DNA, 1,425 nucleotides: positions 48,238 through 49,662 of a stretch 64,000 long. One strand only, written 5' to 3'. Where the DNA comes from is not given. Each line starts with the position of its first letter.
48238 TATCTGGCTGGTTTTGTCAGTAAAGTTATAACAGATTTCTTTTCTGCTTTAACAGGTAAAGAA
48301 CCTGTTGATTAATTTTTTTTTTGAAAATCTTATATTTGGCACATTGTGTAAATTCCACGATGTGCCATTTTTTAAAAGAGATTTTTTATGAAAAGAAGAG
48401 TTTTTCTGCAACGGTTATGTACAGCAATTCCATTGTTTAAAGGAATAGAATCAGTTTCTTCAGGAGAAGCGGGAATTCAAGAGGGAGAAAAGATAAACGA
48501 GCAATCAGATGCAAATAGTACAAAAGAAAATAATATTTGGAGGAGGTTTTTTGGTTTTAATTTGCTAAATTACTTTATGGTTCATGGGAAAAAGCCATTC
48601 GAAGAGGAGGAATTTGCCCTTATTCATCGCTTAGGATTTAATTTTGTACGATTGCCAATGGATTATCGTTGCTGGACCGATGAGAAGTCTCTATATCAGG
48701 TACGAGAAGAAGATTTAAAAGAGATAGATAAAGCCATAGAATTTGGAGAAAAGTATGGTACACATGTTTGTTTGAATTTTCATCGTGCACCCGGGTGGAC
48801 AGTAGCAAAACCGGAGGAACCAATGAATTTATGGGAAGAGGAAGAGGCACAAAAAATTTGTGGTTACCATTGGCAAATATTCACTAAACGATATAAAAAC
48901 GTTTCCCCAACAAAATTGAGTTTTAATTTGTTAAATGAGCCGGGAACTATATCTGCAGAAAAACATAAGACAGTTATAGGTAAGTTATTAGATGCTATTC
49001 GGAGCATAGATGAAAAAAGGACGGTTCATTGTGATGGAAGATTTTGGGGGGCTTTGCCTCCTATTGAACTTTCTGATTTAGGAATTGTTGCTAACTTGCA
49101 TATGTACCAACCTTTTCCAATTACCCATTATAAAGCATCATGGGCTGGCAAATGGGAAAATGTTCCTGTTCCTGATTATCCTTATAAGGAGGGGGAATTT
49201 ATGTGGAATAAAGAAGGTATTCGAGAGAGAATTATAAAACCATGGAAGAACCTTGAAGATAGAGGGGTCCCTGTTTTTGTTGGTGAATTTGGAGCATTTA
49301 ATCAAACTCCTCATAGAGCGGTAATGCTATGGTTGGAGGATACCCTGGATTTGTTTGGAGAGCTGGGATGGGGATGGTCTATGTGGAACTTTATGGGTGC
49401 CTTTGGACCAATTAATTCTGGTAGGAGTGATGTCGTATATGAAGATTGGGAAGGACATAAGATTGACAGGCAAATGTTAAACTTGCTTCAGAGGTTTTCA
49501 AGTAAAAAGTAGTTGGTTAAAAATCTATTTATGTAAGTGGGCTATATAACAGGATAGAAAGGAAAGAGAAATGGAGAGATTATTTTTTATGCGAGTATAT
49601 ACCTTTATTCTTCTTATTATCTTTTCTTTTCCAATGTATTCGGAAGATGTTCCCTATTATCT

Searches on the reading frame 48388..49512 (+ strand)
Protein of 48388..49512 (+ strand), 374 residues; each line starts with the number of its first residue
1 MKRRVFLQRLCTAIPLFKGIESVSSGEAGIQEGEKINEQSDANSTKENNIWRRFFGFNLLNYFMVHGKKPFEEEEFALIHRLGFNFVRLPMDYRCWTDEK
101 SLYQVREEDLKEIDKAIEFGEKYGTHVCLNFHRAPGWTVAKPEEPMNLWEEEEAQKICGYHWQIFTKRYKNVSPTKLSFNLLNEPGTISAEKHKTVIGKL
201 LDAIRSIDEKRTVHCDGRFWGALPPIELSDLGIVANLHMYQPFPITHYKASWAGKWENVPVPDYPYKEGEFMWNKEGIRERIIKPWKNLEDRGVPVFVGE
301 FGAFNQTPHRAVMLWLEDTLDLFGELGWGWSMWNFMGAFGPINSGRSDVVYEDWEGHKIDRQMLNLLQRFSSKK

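Call 6: search_protein_families(library=pfam, proteins=[window:48388-49512:+])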
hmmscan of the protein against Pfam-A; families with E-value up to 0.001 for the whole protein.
window:48388-49512:+ (374 aa): 1 family
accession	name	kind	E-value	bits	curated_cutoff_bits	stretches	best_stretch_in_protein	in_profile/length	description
PF00150.24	Cellulase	-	1.1e-25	91.2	23.5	1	67-335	18-268/272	Cellulase (glycosyl hydrolase family 5)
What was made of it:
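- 48388..49512 (+): GH5 (cellulase-family) glycoside hydrolase with a twin-arginine signal (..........). Probable read-through partner of the peptide genes. Pfam PF00150, E = 1e-25 (call 6).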

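Call 47: find_homologous_proteins(query=window:48388-49509:+, max_evalue=1e-20)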
Query window:48388-49509:+ (374 aa): 4443 proteins with E <= 1e-20 among 6166 candidates; the best 120 are listed.
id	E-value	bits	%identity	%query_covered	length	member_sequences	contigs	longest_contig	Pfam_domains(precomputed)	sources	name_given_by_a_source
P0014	3.6e-200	683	75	100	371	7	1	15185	PF00150.25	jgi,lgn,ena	-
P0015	1.1e-197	675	74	99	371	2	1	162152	PF00150.25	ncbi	ncbi:MAG: glycoside hydrolase family 5 protein [Candidatus Hydrogenedens sp.]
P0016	3.2e-195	667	72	100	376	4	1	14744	PF00150.25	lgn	-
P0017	3.5e-181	621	67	100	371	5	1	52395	PF00150.25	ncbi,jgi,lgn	-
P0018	6.2e-174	597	63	100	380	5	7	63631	PF00150.25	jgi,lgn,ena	-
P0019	1.4e-146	507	59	94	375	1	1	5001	PF00150.25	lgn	-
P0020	6.5e-139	481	57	88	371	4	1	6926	PF00150.25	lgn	-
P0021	1.2e-136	474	57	88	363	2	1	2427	PF00150.25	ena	-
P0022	2.7e-134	466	58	86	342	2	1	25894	PF00150.25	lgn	-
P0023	3.5e-129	449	54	92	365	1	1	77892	PF00150.25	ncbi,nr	ncbi:MAG: glycoside hydrolase family 5 protein [Candidatus Hydrogenedentes bacterium]|nr:glycoside h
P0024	1.4e-123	431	53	98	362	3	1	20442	PF00150.25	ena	-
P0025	2.0e-122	427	51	98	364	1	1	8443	PF00150.25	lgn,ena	-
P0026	2.0e-122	427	53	89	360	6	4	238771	PF00150.25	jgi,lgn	jgi:endoglucanase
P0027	9.3e-122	425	56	85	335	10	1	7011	PF00150.25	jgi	-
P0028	1.2e-121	425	57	85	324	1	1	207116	PF00150.25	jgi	jgi:endoglucanase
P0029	1.6e-121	424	54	84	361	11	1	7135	PF00150.25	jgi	jgi:endoglucanase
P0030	3.3e-121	423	54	84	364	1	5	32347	PF00150.25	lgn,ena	-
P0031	1.3e-120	421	50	99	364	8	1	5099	PF00150.25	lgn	-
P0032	2.6e-120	420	54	84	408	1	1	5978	PF00150.25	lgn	-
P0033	2.9e-120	420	51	94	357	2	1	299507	PF00150.25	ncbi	ncbi:MAG: glycoside hydrolase family 5 protein [Chthonomonadales bacterium]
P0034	1.6e-119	418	47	98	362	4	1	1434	PF00150.25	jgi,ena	-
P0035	2.1e-118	414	51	95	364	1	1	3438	PF00150.25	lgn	-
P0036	5.8e-118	412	53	86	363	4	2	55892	PF00150.25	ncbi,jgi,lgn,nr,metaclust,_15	ncbi:MAG: cellulase family glycosylhydrolase [Candidatus Hydrogenedens sp.]|jgi:endoglucanase|nr:cel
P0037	1.1e-117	412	50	93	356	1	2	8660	PF00150.25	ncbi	-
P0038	1.5e-117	411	54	85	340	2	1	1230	PF00150.25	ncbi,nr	ncbi:MAG TPA: glycoside hydrolase [Armatimonadetes bacterium]|nr:glycoside hydrolase [Armatimonadota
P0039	1.7e-117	411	53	88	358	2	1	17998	PF00150.25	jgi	-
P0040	2.0e-117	411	55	84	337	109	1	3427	PF00150.25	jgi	-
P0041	2.2e-116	407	56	84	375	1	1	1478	PF00150.25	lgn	-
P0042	2.2e-116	407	53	85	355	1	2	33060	PF00150.25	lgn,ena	-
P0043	2.4e-116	407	53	84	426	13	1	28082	PF00150.25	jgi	-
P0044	3.2e-116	407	54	85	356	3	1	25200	PF00150.25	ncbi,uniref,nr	ncbi:Endoglucanase C307 [bacterium HR17]|uniref:Endoglucanase C307 n=1 Tax=Candidatus Fervidibacter 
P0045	3.5e-116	407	49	98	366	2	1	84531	PF00150.25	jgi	jgi:endoglucanase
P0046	5.5e-116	406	54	85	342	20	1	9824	PF00150.25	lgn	-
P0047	6.5e-116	406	54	85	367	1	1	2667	PF00150.25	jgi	jgi:endoglucanase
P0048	6.7e-116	406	54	84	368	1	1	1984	PF00150.25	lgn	-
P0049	1.2e-115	405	49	98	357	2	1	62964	PF00150.25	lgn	-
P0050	1.2e-115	405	48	98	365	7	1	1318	PF00150.25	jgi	jgi:endoglucanase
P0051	1.8e-115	404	53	85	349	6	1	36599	PF00150.25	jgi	jgi:endoglucanase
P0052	2.3e-115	404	52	84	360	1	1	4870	PF00150.25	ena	-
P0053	2.9e-115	403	52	85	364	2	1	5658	PF00150.25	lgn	-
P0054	3.6e-115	403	49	96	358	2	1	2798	PF00150.25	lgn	-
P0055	4.1e-115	403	48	99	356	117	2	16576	PF00150.25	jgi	jgi:endoglucanase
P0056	7.4e-115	402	53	84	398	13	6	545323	PF00150.25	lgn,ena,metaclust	metaclust:\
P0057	9.5e-115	402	54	82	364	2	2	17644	PF00150.25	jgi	jgi:endoglucanase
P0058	1.1e-114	402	50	99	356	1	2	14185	PF00150.25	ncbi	-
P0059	1.1e-114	402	53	84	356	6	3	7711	PF00150.25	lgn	-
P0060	1.2e-114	401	54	84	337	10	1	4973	PF00150.25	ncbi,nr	ncbi:MAG: cellulase family glycosylhydrolase [Armatimonadota bacterium]|nr:cellulase family glycosyl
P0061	1.9e-114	401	54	84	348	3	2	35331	PF00150.25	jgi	-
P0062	2.6e-114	400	48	98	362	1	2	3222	PF00150.25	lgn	-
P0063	2.9e-114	400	48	99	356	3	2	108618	PF00150.25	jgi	jgi:endoglucanase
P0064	3.3e-114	400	47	99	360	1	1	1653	PF00150.25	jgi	jgi:endoglucanase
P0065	3.7e-114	400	55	84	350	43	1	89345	PF00150.25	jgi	jgi:endoglucanase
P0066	4.1e-114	400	48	98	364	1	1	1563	PF00150.25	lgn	-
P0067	4.2e-114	400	53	84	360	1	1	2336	PF00150.25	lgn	-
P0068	4.4e-114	400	50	97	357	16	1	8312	PF00150.25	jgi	-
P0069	5.7e-114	399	53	82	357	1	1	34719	PF00150.25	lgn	-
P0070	6.6e-114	399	53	85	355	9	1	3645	PF00150.25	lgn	-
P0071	6.7e-114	399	53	85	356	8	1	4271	PF00150.25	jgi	jgi:endoglucanase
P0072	6.8e-114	399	49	99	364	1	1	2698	PF00150.25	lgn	-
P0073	8.9e-114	399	52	85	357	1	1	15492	PF00150.25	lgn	-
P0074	8.9e-114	399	53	84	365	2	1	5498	PF00150.25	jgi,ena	-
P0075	9.7e-114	398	53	84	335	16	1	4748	PF00150.25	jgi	-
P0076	1.2e-113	398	53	85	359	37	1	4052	PF00150.25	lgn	-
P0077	1.3e-113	398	53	84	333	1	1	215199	PF00150.25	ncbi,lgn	-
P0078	1.7e-113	398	54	84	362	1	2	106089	PF00150.25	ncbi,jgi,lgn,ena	-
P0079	1.9e-113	398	52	84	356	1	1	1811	PF00150.25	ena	-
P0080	2.0e-113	397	51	85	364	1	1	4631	PF00150.25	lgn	-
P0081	2.1e-113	397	53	84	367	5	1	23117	PF00150.25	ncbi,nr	ncbi:MAG: cellulase family glycosylhydrolase [Verrucomicrobia bacterium]|nr:cellulase family glycosy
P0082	2.6e-113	397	53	84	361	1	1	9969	PF00150.25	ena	-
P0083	3.3e-113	397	49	95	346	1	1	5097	PF00150.25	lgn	-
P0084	4.9e-113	396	53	84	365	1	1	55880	PF00150.25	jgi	jgi:endoglucanase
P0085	8.6e-113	395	54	85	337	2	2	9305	PF00150.25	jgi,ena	-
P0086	9.4e-113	395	49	99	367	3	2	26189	PF00150.25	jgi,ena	jgi:endoglucanase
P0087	1.1e-112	395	52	84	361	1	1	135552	PF00150.25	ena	-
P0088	1.1e-112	395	54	82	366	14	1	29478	PF00150.25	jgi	-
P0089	1.6e-112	394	53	84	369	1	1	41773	PF00150.25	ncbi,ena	-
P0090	1.8e-112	394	52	85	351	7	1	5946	PF00150.25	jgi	jgi:endoglucanase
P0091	2.2e-112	394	48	99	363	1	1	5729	PF00150.25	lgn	-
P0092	2.3e-112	394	52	87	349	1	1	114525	PF00150.25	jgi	jgi:endoglucanase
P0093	3.3e-112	393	52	84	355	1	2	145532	PF00150.25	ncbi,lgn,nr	ncbi:MAG: cellulase family glycosylhydrolase [Armatimonadetes bacterium]|nr:cellulase family glycosy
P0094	3.8e-112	393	53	85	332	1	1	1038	PF00150.25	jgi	jgi:endoglucanase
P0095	4.6e-112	393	49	88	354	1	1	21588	PF00150.25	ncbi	-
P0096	5.2e-112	393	52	84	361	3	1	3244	PF00150.25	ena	-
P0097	5.3e-112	393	53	84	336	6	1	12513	PF00150.25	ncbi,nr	ncbi:MAG: cellulase family glycosylhydrolase [Armatimonadota bacterium]|nr:cellulase family glycosyl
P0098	6.6e-112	392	51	84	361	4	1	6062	PF00150.25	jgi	-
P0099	7.2e-112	392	53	84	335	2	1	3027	PF00150.25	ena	-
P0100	8.0e-112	392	53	84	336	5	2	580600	PF00150.25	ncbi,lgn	-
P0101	1.0e-111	392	52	85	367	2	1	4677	PF00150.25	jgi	jgi:endoglucanase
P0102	1.1e-111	392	51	84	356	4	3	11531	PF00150.25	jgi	-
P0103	1.4e-111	391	48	99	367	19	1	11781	PF00150.25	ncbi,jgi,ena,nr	ncbi:MAG TPA: cellulase family glycosylhydrolase [Candidatus Angelobacter sp.]|nr:cellulase family g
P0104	1.7e-111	391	47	99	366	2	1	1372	PF00150.25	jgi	jgi:endoglucanase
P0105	1.8e-111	391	52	85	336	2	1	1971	PF00150.25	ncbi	-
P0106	2.0e-111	391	52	84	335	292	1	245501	PF00150.25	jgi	jgi:endoglucanase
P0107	2.1e-111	391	48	94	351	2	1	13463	PF00150.25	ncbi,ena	-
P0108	2.8e-111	390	52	84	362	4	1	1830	PF00150.25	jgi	jgi:endoglucanase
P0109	3.2e-111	390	53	85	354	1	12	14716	PF00150.25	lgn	-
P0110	3.3e-111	390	53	85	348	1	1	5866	PF00150.25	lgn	-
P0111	3.7e-111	390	47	99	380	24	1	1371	PF00150.25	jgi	jgi:endoglucanase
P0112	3.9e-111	390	53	84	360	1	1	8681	PF00150.25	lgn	-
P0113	4.5e-111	390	52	84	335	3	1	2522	PF00150.25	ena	-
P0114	4.8e-111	390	52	85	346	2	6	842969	PF00150.25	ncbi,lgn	-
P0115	5.2e-111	389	52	84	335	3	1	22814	PF00150.25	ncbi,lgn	-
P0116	1.0e-110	389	52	84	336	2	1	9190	PF00150.25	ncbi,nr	ncbi:MAG: cellulase family glycosylhydrolase [Fimbriimonadales bacterium]|nr:cellulase family glycos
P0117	1.2e-110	388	52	84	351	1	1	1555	PF00150.25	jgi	jgi:endoglucanase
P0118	1.3e-110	388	51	84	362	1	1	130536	PF00150.25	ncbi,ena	-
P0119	1.7e-110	388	51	84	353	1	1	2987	PF00150.25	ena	-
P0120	2.2e-110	387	52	84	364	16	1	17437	PF00150.25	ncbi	ncbi:MAG: glycoside hydrolase family 5 protein [Isosphaerales bacterium]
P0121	2.2e-110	387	48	98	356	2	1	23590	PF00150.25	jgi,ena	-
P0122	2.3e-110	387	52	84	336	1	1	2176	PF00150.25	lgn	-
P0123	2.5e-110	387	48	98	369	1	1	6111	PF00150.25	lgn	-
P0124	2.6e-110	387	52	85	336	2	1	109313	PF00150.25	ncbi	-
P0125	2.9e-110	387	50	85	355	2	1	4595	PF00150.25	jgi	jgi:endoglucanase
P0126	3.9e-110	387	51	86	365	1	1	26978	PF00150.25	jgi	jgi:endoglucanase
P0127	7.2e-110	386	52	84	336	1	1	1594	PF00150.25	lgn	-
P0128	8.7e-110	385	49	94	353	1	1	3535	PF00150.25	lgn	-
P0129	1.2e-109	385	52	87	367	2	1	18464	PF00150.25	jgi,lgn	jgi:endoglucanase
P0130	1.3e-109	385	51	84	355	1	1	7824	PF00150.25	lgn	-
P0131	1.3e-109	385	51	85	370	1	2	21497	PF00150.25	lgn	-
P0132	1.4e-109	385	52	85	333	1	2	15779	PF00150.25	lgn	-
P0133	1.4e-109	385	47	98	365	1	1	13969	PF00150.25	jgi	jgi:endoglucanase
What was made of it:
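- GH5 is a cellulase-family enzyme widespread in cellular genomes, not a muralytic phage enzyme (call 47).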

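Call 48: find_encoding_contigs(protein=P0018, flank=4000, max_places=2)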
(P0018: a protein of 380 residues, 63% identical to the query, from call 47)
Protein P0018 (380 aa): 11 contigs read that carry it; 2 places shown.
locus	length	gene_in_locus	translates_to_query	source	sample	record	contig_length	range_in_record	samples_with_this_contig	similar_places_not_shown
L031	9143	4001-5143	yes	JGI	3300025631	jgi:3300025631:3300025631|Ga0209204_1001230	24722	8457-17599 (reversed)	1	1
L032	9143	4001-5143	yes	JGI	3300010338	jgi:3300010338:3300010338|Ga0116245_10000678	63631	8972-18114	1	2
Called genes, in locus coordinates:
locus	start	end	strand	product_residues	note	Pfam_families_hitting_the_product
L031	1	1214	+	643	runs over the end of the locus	PF00795:CN_hydrolase, PF02540:NAD_synthase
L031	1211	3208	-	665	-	PF00232:Glyco_hydro_1 (weak), PF02449:Glyco_hydro_42 (faint), PF11790:Glyco_hydro_cc (weak)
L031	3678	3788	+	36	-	-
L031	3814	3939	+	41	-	-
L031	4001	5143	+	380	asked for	PF00150:Cellulase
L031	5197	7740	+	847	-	-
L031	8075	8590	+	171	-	-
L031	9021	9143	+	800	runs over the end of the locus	-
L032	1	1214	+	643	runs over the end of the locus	PF00795:CN_hydrolase, PF02540:NAD_synthase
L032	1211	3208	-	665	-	PF00232:Glyco_hydro_1 (weak), PF02449:Glyco_hydro_42 (faint), PF11790:Glyco_hydro_cc (weak)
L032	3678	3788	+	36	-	-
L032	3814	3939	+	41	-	-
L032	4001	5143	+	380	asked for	PF00150:Cellulase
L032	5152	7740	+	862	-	-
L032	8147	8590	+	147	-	-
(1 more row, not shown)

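Call 49: find_encoding_contigs(protein=P0022, flank=4000, max_places=2)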
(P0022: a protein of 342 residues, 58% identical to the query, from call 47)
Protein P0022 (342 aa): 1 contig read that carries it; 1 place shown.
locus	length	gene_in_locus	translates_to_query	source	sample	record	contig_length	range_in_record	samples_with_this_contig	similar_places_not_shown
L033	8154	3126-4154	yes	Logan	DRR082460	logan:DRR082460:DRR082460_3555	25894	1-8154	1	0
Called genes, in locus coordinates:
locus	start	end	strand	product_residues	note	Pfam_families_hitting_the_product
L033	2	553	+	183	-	?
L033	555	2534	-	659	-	PF02449:Glyco_hydro_42 (faint), PF00232:Glyco_hydro_1 (weak), PF11790:Glyco_hydro_cc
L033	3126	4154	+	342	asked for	PF00150:Cellulase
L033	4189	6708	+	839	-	PF12768:Rax2, PF17164:DUF5122 (faint), PF07494:Reg_prop (faint), PF06739:SBBP (faint), PF12768:Rax2 (weak), PF18998:Flg_new_2 (weak), PF07686:V-set (faint), PF13927:Ig_3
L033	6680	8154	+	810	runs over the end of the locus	-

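Call 50: find_encoding_contigs(protein=P0036, flank=4000, max_places=2)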
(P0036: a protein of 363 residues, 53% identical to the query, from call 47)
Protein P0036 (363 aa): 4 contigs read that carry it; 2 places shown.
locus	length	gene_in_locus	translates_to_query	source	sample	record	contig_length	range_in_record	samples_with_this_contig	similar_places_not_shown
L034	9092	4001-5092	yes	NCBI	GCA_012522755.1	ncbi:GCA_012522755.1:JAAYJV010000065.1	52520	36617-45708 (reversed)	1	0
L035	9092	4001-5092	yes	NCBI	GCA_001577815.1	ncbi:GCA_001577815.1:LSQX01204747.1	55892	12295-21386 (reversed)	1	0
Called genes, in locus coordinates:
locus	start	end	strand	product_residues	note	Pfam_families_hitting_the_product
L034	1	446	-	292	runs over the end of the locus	PF00535:Glycos_transf_2, PF10111:Glyco_tranf_2_2, PF13641:Glyco_tranf_2_3, PF02709:Glyco_transf_7C (weak)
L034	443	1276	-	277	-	PF03009:GDPD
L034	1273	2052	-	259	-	PF01026:TatD_DNase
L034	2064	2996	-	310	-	-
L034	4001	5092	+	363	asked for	PF00150:Cellulase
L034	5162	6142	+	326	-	-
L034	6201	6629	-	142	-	-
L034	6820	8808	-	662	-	PF22666:Glyco_hydro_2_N2, PF02836:Glyco_hydro_2_C (weak)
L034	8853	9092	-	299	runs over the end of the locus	PF13472:Lipase_GDSL_2 (faint)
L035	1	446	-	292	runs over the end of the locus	PF00535:Glycos_transf_2, PF10111:Glyco_tranf_2_2, PF13641:Glyco_tranf_2_3, PF02709:Glyco_transf_7C (weak)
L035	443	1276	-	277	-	PF03009:GDPD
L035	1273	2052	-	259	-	PF01026:TatD_DNase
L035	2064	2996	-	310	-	-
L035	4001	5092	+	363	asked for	PF00150:Cellulase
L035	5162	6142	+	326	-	-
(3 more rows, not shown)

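Call 80: find_encoding_contigs(protein=P0019, flank=3000, max_places=1)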
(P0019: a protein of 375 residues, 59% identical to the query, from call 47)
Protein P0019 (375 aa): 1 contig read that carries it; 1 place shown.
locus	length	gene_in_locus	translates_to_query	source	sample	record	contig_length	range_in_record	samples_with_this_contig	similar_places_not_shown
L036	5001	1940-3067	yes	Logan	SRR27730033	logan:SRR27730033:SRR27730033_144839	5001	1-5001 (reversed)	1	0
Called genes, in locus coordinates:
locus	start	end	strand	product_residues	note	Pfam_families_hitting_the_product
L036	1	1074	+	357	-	?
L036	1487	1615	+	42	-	-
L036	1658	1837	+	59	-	-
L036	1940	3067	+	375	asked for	PF00150:Cellulase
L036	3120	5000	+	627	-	?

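Call 81: find_encoding_contigs(protein=P0024, flank=3000, max_places=1)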
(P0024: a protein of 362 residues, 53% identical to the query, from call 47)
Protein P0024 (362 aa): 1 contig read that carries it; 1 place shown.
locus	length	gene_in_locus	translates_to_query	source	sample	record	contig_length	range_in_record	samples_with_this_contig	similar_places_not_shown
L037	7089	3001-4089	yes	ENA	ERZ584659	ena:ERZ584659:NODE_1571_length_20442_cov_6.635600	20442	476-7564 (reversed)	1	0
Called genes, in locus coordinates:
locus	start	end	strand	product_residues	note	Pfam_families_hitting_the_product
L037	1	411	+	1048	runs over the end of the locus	PF00133:tRNA-synt_1, PF09334:tRNA-synt_1g (weak), PF13603:tRNA-synt_1_2 (weak), PF09334:tRNA-synt_1g (weak), PF08264:Anticodon_1, PF19302:DUF5915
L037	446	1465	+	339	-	PF18152:DAHP_snth_FXD, PF00793:DAHP_synth_1, PF03102:NeuB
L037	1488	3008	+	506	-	PF00682:HMGL-like, PF22617:HCS_D2, PF08502:LeuA_dimer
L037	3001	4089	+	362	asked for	PF00150:Cellulase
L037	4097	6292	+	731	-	PF00583:Acetyltransf_1 (faint), PF00005:ABC_tran, PF02463:SMC_N (faint), PF13304:AAA_21, PF04266:ASCH (weak)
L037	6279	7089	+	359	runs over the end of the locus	PF01208:URO-D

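Call 85: search_protein_families(library=pfam, proteins=[L036:1-1071:+, L036:3120-4998:+], max_evalue=0.01)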
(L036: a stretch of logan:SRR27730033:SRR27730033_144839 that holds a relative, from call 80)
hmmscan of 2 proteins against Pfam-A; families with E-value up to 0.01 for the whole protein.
L036:1-1071:+ (357 aa): 5 families
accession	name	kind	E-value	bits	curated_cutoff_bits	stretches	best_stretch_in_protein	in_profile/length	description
PF00441.29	Acyl-CoA_dh_1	-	2.1e-35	122.5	22.4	1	173-322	1-146/150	Acyl-CoA dehydrogenase, C-terminal domain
PF02770.24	Acyl-CoA_dh_M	-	1.9e-20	73.3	33.3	1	67-161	2-97/97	Acyl-CoA dehydrogenase, middle domain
PF08028.16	Acyl-CoA_dh_2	-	4.1e-16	59.9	22.7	1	189-314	2-133/134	Acyl-CoA dehydrogenase, C-terminal domain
PF02771.21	Acyl-CoA_dh_N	-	4.5e-11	43.6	22.9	1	2-62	53-113/113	Acyl-CoA dehydrogenase, N-terminal domain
PF22924.1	ACOX_C_alpha1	-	3.2e-08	34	27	1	183-319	4-162/169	Acyl-CoA oxidase, C-alpha1 domain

L036:3120-4998:+ (626 aa): 4 families
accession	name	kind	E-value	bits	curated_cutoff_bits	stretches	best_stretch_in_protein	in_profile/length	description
PF12768.13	Rax2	-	9.7e-21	74.7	28.8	3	198-335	25-163/254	Rax2 C-terminal beta propeller domain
PF17164.10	DUF5122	-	4.9e-12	46.3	27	1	399-421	2-24/36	Domain of unknown function (DUF5122) beta-propeller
PF18998.6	Flg_new_2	-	6.6e-11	42.5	23.6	1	528-595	2-71/73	Divergent InlB B-repeat domain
PF07494.17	Reg_prop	-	9.8e-09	34.8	20.4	0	486-505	3-22/24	Two component regulator propeller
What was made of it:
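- GH5 linkage survives a change of upstream neighbour in L036 (calls 80, 85).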

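Call 86: find_encoding_contigs(protein=P0020, flank=4000, max_places=2)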
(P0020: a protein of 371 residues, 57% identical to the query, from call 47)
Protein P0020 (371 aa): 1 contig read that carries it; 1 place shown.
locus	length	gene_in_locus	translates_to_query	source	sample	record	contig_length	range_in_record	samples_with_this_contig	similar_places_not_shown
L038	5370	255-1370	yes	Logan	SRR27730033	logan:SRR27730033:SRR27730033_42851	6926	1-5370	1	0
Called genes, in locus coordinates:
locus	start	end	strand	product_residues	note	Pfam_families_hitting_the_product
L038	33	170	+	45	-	-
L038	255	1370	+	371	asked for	PF00150:Cellulase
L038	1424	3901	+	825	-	PF12768:Rax2, PF17164:DUF5122 (faint), PF12768:Rax2, PF18998:Flg_new_2 (weak)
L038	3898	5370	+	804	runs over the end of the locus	-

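Call 95: search_protein_families(library=ncbifam, proteins=[window:48388-49509:+], max_evalue=0.01)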
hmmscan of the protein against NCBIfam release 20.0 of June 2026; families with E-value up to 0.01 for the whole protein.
window:48388-49509:+ (374 aa): 0 families
